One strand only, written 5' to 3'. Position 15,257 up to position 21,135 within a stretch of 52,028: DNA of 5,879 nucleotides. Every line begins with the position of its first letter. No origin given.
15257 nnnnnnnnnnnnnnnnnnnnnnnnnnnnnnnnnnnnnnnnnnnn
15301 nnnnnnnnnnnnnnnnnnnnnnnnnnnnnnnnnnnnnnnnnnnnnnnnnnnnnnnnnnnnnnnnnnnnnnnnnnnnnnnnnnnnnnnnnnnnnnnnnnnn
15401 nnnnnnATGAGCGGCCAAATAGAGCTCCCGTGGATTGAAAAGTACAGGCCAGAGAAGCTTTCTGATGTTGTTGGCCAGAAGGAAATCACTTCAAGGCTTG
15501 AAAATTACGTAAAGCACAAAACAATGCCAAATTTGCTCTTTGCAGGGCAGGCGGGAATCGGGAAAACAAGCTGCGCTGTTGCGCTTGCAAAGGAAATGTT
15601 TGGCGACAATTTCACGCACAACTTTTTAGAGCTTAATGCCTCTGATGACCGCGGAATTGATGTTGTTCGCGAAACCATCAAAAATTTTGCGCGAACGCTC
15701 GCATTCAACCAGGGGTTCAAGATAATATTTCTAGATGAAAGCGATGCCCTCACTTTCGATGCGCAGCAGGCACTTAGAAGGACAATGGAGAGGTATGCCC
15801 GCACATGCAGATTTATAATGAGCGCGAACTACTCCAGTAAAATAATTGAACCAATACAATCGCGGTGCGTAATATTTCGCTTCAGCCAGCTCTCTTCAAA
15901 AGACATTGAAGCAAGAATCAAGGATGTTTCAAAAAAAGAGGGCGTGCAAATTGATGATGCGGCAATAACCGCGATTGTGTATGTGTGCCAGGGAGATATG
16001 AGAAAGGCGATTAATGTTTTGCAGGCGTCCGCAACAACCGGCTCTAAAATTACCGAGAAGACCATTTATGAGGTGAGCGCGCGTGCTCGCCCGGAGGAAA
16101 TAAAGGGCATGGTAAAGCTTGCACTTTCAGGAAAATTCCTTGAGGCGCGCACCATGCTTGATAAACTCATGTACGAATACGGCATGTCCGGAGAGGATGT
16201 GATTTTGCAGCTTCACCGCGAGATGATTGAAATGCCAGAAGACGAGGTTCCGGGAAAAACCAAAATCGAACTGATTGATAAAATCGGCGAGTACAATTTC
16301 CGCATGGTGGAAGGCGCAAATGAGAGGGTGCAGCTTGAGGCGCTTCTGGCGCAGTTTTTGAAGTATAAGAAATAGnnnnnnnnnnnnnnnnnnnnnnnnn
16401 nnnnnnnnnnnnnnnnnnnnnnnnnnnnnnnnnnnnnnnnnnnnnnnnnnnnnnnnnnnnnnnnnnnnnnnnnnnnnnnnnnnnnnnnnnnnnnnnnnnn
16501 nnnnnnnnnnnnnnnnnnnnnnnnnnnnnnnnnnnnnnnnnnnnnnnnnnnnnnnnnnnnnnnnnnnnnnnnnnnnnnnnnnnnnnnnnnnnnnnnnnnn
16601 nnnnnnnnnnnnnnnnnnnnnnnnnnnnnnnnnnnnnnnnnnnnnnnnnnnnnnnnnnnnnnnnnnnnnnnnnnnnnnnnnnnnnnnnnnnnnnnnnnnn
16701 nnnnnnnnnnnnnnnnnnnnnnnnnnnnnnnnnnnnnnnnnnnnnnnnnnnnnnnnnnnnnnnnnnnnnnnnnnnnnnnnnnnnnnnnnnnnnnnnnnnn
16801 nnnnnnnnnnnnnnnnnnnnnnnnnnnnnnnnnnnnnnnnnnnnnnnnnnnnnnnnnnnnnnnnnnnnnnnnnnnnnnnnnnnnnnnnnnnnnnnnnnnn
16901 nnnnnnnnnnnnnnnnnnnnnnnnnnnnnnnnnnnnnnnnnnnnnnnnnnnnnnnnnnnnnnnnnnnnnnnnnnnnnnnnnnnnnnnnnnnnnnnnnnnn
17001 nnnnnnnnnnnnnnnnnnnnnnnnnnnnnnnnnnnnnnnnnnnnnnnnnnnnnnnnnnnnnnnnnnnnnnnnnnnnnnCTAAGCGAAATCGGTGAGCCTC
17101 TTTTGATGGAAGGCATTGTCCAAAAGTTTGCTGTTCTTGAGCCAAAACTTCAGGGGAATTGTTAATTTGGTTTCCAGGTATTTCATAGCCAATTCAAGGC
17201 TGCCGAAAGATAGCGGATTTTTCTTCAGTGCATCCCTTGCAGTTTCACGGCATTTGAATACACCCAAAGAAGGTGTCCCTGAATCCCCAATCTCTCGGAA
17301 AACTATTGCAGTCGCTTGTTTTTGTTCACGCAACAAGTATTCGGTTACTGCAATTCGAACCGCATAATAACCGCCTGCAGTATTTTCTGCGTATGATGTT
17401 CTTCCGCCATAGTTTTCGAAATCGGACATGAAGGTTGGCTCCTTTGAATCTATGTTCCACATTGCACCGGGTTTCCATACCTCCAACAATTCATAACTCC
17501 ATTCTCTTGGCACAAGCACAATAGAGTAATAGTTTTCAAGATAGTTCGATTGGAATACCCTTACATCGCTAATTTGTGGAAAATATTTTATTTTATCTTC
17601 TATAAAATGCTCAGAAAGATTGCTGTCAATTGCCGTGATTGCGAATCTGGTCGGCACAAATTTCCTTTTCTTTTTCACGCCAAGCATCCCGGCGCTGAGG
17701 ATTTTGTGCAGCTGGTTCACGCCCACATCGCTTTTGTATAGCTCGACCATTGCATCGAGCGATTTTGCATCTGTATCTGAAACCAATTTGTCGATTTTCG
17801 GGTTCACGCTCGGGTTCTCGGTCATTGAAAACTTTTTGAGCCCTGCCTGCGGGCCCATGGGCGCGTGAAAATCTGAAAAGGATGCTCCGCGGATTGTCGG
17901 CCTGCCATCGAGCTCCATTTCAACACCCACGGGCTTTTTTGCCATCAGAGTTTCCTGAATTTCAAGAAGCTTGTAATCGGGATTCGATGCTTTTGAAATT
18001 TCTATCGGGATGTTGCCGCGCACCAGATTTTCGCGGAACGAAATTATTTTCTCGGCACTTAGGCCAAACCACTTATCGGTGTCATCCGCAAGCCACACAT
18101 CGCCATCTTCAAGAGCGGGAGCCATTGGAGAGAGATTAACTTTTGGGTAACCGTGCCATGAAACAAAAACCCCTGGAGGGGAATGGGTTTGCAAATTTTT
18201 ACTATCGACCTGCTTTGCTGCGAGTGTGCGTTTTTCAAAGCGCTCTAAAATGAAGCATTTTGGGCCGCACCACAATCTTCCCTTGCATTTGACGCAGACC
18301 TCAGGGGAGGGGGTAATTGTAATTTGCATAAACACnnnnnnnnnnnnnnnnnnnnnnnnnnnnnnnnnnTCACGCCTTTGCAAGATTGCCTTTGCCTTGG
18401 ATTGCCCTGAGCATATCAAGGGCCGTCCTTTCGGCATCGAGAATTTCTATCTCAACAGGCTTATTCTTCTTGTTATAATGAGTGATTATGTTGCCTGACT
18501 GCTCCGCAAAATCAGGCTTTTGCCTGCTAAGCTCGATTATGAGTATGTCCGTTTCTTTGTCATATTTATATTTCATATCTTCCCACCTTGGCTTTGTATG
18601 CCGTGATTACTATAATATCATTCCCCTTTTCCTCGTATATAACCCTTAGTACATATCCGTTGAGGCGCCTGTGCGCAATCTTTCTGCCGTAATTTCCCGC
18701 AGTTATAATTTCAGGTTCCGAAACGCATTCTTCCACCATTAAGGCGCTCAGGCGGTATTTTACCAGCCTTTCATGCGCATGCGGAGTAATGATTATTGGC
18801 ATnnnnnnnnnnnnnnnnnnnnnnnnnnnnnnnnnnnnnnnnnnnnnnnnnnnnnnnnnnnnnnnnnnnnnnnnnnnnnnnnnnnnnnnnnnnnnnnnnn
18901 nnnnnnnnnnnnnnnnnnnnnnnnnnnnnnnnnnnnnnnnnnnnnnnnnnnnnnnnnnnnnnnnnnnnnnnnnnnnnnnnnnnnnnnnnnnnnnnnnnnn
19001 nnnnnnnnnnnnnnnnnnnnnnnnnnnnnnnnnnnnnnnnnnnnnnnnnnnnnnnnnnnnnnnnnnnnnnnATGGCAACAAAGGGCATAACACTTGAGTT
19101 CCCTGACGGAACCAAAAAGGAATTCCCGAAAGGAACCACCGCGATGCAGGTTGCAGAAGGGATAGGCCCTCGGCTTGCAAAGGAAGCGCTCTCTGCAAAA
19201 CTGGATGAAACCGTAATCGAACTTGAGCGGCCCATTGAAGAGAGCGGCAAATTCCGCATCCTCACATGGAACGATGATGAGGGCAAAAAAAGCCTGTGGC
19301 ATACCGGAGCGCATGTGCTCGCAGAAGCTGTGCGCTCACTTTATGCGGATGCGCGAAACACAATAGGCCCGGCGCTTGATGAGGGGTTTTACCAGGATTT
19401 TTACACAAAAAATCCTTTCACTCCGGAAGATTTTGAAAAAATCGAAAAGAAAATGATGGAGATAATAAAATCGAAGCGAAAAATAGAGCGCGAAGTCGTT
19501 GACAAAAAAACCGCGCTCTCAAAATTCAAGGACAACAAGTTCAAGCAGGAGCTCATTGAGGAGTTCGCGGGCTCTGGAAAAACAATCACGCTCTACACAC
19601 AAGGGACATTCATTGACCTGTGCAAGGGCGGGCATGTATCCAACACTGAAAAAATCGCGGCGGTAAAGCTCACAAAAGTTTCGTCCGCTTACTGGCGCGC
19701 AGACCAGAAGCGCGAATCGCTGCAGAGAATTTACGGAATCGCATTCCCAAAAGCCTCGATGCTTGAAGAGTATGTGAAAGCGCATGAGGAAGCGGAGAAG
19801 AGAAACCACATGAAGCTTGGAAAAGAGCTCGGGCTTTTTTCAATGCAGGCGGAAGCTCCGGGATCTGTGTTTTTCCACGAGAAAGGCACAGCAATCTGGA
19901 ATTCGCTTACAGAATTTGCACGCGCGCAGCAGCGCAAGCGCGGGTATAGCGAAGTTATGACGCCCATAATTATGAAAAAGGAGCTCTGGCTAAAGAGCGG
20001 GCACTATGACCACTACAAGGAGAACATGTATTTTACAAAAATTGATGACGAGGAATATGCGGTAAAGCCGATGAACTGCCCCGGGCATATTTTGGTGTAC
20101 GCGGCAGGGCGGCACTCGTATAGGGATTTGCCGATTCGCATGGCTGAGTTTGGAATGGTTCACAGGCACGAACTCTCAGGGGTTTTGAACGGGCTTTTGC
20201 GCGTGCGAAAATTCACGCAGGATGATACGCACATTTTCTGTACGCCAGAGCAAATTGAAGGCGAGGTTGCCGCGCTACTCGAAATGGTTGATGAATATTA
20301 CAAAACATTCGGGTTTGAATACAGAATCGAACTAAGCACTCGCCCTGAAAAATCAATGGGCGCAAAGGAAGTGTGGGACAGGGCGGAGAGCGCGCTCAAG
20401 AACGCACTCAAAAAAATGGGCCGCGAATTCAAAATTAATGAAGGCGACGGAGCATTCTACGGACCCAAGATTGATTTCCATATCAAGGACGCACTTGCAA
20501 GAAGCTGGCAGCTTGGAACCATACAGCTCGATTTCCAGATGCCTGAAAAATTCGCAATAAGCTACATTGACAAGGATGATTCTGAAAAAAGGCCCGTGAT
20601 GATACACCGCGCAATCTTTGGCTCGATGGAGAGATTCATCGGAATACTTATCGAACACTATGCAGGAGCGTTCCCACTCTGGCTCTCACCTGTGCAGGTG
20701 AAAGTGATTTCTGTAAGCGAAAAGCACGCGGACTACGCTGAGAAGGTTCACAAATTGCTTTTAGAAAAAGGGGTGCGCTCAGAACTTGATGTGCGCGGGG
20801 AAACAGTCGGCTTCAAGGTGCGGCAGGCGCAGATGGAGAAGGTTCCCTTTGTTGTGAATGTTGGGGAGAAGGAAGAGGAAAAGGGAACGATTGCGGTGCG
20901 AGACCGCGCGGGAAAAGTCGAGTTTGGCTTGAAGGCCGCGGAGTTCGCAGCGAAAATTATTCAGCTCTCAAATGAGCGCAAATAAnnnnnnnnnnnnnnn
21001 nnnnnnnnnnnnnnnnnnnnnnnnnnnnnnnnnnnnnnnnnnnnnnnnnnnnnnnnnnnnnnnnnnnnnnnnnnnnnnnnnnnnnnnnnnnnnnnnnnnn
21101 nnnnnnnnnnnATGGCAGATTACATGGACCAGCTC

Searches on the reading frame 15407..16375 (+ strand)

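Call 70: search_protein_families(library=pfam, proteins=[window:15407-16375:+], max_evalue=0.001)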
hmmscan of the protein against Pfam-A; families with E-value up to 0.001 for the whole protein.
window:15407-16375:+ (322 aa): 13 families
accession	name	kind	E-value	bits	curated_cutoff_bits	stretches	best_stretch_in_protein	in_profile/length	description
PF08542.16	Rep_fac_C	-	1.9e-26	92.7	23.6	1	228-316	2-88/88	Replication factor C C-terminal domain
PF00004.35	AAA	-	8.9e-15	55.7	21.2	1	43-158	1-127/131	ATPase family associated with various cellular activities (AAA)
PF13177.12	DNA_pol3_delta2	-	4.6e-12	46.7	27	1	83-162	82-160/161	DNA polymerase III, delta subunit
PF25361.1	AAA_lid_RFC1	-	1.2e-09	37.9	34.9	1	166-216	3-53/59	RFC1-like, AAA+ ATPase lid domain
PF21960.2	RCF1-5-like_lid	-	1.2e-07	32.1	27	1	171-209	3-42/43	RCF1/5-like, AAA+ ATPase lid domain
PF16193.11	AAA_assoc_2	-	1.9e-06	28.4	34.3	1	177-224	2-55/81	AAA C-terminal domain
PF05496.18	RuvB_N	-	3.4e-06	27.3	27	1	14-130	2-111/159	Holliday junction DNA helicase RuvB P-loop domain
PF03215.21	Rad17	-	8.9e-05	22.9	23.8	1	8-72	8-76/186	Rad17 P-loop domain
PF14532.12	Sigma54_activ_2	-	0.00014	22.6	25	0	25-143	8-110/138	Sigma-54 interaction domain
PF13191.12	AAA_16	-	0.00019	22.4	32.6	0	23-67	4-51/167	AAA ATPase domain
PF13173.12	AAA_14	-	0.00022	21.7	27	1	43-147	5-104/129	AAA domain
PF04851.21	ResIII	-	0.00068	20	22.5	0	24-102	8-81/164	Type III restriction enzyme, res subunit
PF05673.19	DUF815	-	0.00068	19.3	23.8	0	13-122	25-123/249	Protein of unknown function (DUF815)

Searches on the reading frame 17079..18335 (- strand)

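Call 70: search_protein_families(library=pfam, proteins=[window:17079-18335:-], max_evalue=0.001)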
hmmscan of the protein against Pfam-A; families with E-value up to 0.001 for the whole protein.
window:17079-18335:- (418 aa): 2 families
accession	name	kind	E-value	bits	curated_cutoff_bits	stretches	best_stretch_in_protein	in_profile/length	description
PF04894.17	Nre_N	-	5.4e-84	282.6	25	1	25-294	5-270/270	Archaeal Nre, N-terminal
PF04895.17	Nre_C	-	6.4e-29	100.5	27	1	307-417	1-110/110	Archaeal Nre, C-terminal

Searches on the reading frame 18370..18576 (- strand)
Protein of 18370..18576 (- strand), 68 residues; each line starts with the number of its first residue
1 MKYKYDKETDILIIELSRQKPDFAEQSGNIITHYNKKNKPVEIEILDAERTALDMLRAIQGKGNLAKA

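Call 70: search_protein_families(library=pfam, proteins=[window:18370-18576:-], max_evalue=0.001)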
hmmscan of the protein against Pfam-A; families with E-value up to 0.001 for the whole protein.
window:18370-18576:- (68 aa): 1 family
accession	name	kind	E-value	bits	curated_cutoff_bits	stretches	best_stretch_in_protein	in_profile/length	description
PF10049.14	DUF2283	-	2.5e-12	47.2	23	1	2-48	1-48/49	Protein of unknown function (DUF2283)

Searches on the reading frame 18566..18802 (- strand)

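Call 70: search_protein_families(library=pfam, proteins=[window:18566-18802:-], max_evalue=0.001)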
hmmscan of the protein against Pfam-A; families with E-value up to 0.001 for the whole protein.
window:18566-18802:- (78 aa): 1 family
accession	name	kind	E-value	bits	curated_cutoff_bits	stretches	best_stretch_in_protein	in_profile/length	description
PF14076.12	DUF4258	-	1.8e-08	35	25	1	5-69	1-70/71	Domain of unknown function (DUF4258)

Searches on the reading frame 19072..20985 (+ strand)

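Call 14: search_protein_families(library=pfam, proteins=[window:19072-20985:+], max_evalue=0.01)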
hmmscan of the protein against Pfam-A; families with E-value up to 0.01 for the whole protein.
window:19072-20985:+ (637 aa): 4 families
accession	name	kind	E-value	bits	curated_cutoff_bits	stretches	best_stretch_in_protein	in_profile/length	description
PF00587.30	tRNA-synt_2b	-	1.5e-49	168.9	29.3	1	323-530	4-179/179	tRNA synthetase class II core domain (G, H, P, S and T)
PF03129.25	HGTP_anticodon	-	7.2e-21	74.6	21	1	542-631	1-93/94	Anticodon binding domain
PF07973.19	tRNA_SAD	-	4.7e-12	46.1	24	1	172-221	1-44/44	Threonyl and Alanyl tRNA synthetase second additional domain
PF02824.27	TGS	-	1.5e-08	35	22.2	1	10-65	5-60/60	TGS domain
